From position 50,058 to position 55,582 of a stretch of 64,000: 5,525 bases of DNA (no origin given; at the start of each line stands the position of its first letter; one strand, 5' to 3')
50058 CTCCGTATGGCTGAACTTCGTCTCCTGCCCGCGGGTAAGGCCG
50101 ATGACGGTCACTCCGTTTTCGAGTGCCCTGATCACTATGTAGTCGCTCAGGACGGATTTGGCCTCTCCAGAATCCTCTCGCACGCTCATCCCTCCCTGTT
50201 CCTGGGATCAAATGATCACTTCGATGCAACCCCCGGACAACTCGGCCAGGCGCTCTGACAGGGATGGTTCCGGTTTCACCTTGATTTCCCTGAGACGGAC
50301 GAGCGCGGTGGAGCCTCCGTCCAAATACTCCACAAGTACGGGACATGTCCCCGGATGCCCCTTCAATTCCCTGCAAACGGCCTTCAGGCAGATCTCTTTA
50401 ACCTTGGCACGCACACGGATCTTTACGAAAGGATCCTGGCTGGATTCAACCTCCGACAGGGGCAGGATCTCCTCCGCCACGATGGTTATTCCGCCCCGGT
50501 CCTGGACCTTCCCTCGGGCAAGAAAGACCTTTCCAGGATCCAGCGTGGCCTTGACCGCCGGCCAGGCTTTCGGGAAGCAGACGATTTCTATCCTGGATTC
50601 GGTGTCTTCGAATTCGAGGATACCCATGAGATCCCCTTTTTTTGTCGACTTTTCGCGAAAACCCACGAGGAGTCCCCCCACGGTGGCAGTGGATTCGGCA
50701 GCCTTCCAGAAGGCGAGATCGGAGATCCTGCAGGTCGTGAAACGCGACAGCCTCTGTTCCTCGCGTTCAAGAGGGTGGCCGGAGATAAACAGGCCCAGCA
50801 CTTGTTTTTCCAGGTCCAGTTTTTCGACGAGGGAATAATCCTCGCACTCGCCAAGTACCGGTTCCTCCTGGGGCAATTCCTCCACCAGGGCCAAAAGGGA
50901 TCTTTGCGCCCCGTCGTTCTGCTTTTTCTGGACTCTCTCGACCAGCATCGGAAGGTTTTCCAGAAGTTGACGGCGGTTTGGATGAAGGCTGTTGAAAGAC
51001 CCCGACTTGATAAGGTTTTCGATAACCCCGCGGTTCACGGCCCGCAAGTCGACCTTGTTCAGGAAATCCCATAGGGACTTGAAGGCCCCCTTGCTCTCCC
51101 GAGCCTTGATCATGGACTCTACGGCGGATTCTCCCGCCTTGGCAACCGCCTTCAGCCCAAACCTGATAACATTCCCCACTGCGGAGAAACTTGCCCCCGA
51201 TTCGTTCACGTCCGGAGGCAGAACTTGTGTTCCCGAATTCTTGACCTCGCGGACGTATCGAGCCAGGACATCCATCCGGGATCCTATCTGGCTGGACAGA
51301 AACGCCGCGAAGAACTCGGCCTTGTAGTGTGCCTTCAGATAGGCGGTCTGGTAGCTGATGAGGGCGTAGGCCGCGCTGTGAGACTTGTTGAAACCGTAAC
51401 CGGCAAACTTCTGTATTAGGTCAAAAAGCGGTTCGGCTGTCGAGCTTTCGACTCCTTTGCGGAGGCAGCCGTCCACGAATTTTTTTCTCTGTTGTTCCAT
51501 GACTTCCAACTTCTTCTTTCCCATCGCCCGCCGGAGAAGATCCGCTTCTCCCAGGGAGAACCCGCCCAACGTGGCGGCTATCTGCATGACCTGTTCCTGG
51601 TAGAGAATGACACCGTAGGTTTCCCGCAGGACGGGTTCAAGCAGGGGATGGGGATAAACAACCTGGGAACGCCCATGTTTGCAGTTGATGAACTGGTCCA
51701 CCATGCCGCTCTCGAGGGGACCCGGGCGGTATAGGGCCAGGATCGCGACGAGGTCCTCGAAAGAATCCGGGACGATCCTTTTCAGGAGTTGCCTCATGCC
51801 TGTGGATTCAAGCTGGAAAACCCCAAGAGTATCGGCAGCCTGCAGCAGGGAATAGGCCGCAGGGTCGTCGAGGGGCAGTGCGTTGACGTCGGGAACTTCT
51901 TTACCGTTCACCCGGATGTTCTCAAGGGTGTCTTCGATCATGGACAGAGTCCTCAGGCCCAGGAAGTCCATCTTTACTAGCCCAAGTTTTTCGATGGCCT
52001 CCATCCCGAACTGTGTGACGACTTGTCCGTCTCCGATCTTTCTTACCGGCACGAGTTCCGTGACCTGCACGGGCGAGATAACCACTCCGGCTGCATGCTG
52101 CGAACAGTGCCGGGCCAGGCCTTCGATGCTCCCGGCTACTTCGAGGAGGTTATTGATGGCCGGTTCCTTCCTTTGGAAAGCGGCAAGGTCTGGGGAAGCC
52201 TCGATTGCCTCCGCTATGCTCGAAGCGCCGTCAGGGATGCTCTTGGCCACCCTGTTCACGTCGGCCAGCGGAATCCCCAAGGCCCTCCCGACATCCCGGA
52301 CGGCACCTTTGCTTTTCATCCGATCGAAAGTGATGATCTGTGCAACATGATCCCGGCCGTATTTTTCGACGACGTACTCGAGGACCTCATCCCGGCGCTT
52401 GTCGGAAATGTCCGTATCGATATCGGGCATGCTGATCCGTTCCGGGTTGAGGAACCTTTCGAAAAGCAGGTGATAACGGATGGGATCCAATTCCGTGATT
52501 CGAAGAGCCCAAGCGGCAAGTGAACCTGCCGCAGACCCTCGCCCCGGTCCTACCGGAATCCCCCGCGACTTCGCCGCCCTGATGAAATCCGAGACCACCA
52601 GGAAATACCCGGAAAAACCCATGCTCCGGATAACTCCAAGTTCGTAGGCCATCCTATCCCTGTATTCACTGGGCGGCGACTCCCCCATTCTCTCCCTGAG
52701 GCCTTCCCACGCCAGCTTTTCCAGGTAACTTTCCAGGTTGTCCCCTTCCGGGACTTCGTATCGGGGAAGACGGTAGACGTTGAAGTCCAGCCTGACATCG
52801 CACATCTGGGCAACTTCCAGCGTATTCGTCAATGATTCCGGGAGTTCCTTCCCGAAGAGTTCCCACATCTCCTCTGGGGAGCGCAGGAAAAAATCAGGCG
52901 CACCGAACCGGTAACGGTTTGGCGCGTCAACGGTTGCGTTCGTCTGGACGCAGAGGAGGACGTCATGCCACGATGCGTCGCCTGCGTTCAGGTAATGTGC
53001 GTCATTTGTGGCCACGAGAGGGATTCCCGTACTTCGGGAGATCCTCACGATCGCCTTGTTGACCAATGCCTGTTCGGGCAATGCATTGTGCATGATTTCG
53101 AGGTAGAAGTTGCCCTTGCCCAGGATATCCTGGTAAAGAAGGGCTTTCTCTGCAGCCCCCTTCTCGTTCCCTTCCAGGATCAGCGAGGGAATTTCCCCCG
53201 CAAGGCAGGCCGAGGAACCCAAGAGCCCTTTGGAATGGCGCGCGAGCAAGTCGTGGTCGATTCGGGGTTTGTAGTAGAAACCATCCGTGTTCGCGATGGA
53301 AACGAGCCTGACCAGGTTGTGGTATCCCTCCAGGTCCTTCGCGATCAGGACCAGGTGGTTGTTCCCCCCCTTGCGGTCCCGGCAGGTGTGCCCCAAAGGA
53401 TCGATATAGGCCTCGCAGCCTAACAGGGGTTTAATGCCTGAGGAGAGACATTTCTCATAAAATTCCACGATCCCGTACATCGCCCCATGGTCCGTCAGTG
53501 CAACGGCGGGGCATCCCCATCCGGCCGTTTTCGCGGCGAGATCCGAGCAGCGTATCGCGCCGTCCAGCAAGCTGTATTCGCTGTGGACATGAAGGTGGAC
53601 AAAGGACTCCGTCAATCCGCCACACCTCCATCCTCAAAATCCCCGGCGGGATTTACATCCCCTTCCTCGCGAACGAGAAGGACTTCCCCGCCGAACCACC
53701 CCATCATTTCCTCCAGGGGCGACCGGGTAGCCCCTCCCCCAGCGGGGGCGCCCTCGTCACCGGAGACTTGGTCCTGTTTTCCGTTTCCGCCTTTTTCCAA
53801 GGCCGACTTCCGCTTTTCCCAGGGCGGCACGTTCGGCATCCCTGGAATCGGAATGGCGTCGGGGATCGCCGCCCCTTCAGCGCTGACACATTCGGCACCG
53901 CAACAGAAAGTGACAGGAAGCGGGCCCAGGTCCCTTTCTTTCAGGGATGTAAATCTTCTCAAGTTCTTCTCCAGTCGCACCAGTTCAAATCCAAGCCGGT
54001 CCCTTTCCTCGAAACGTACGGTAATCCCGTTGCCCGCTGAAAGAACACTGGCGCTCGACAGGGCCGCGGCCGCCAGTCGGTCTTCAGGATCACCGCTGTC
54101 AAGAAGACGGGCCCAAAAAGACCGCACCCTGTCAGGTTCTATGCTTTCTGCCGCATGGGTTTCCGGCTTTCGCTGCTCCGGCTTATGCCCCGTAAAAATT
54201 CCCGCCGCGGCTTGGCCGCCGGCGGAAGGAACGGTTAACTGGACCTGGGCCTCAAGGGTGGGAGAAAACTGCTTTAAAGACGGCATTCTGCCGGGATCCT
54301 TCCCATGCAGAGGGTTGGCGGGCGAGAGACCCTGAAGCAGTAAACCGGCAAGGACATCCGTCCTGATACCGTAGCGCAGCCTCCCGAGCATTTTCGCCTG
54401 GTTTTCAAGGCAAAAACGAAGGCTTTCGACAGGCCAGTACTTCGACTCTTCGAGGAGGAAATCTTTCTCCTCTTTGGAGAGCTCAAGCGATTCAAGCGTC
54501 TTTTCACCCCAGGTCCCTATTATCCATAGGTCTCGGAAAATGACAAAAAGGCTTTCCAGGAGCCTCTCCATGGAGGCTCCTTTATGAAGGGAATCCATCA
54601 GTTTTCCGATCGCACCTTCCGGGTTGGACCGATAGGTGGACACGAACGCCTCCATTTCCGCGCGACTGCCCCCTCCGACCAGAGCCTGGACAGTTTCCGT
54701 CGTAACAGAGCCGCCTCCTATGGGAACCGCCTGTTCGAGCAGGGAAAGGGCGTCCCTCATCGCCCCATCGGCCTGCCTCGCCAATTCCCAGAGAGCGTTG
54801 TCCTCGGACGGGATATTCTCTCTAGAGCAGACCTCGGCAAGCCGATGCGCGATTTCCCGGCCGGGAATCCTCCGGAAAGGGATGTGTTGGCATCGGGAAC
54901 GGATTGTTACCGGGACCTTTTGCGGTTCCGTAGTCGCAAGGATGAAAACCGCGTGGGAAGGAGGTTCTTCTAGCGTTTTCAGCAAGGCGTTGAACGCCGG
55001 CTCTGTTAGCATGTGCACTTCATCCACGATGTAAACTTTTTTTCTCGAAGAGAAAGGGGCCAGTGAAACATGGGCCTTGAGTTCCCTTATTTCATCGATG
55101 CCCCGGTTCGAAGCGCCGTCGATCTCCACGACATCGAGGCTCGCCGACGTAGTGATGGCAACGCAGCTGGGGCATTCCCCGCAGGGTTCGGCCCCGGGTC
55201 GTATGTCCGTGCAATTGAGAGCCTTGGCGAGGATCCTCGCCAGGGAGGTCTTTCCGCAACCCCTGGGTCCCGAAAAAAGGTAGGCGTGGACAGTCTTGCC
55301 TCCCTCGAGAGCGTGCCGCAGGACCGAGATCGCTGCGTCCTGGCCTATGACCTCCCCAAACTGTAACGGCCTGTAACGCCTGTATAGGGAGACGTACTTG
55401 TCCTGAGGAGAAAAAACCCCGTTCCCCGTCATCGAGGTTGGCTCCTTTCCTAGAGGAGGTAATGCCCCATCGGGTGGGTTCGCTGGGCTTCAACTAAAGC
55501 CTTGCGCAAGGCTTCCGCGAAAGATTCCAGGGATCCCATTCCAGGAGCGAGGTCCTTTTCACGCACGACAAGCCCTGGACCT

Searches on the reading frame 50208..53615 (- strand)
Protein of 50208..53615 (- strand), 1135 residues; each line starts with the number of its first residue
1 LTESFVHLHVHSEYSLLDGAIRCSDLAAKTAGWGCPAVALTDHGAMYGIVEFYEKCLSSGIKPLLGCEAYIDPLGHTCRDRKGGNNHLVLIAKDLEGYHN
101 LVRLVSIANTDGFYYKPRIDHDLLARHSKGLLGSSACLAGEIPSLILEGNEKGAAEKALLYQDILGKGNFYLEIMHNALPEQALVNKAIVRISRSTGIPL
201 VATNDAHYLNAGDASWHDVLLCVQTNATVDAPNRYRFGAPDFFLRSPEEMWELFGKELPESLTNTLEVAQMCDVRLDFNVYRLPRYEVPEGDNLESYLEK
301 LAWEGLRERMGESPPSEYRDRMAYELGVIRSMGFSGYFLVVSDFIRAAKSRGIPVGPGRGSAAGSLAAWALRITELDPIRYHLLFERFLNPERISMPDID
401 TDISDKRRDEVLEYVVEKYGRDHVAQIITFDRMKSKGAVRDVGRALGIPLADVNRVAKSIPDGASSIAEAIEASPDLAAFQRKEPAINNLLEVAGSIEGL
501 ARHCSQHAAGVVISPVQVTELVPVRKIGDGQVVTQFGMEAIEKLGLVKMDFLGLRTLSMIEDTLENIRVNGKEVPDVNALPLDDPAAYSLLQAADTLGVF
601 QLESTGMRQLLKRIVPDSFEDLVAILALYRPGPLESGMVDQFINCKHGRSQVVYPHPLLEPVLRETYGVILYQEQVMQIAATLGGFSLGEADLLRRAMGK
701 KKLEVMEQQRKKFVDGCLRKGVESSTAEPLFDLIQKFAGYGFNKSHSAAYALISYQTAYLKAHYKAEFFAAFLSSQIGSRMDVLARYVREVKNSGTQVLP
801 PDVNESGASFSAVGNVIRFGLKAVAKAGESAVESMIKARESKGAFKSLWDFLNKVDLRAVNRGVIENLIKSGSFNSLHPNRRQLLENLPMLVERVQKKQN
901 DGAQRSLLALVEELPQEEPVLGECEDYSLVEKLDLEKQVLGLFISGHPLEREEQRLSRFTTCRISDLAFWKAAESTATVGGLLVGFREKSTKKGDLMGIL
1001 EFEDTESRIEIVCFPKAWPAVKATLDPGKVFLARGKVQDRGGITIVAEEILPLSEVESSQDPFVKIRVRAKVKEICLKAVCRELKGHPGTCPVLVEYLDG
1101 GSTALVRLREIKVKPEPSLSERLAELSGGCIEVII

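Call 11: search_protein_families(library=pfam, proteins=[window:50208-53615:-], max_evalue=0.00001)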
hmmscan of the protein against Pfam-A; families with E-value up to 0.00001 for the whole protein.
window:50208-53615:- (1135 aa): 5 families
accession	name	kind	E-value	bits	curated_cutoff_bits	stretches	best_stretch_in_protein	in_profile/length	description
PF07733.18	DNA_pol3_alpha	-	6.3e-100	334.5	23.9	1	296-553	1-260/260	Bacterial DNA polymerase III alpha NTPase domain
PF17657.6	DNA_pol3_finger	-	6.1e-67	224.5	22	1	556-720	1-165/166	Bacterial DNA polymerase III alpha subunit finger domain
PF02811.25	PHP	-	1.6e-52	178.6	26.4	1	7-176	1-163/164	PHP domain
PF14579.12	HHH_6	-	3.7e-27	94.8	25.6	1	795-884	1-90/90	Helix-hairpin-helix motif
PF01336.31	tRNA_anti-codon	-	2.7e-08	34.1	27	1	978-1053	2-75/75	OB-fold nucleic acid binding domain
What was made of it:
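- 50208..53615 (-): dnaE (DNA polymerase III alpha, 1135 aa). Its stop lies 24 nt before the mtrB GTG. Call 11 (PHP, DNA_pol3_alpha, finger, HHH_6 and OB domains).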

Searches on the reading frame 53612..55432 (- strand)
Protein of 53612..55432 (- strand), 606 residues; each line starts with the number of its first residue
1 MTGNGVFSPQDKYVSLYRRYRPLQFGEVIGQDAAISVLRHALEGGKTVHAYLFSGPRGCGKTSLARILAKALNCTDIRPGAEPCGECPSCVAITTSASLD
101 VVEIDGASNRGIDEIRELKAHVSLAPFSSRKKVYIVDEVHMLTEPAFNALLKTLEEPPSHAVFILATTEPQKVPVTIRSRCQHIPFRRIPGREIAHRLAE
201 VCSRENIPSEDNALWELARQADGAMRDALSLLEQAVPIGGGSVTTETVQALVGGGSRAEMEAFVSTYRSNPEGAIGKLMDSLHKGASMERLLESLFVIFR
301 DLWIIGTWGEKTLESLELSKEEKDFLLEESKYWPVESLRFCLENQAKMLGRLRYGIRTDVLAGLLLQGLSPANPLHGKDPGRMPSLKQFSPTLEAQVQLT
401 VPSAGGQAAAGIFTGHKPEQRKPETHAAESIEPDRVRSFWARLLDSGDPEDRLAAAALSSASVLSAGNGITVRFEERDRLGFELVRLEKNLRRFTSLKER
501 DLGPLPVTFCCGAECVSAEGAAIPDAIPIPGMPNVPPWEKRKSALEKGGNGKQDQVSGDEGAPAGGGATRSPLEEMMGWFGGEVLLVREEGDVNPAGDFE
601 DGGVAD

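Call 11: search_protein_families(library=pfam, proteins=[window:53612-55432:-], max_evalue=0.00001)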
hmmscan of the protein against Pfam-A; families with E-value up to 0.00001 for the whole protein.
window:53612-55432:- (606 aa): 4 families
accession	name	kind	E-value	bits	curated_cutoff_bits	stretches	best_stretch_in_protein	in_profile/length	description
PF13177.12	DNA_pol3_delta2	-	3.6e-46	157.5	27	1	31-188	2-159/161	DNA polymerase III, delta subunit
PF22608.2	DNAX_ATPase_lid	-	7.2e-17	61.3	27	1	193-241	1-49/49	DNA polymerase III clamp loader subunit, ATPase lid domain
PF00004.35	AAA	-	1.5e-12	48.5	21.2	1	52-184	2-126/131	ATPase family associated with various cellular activities (AAA)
PF05496.18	RuvB_N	-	4e-06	27.1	27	0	21-89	2-73/159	Holliday junction DNA helicase RuvB P-loop domain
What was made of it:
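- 53612..55432 (-): dnaX (clamp-loader tau/gamma), overlapping the dnaE start by 4 nt. It is the probable first gene of the dnaX-dnaE-mtrB-pyk transcription unit. Call 11.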
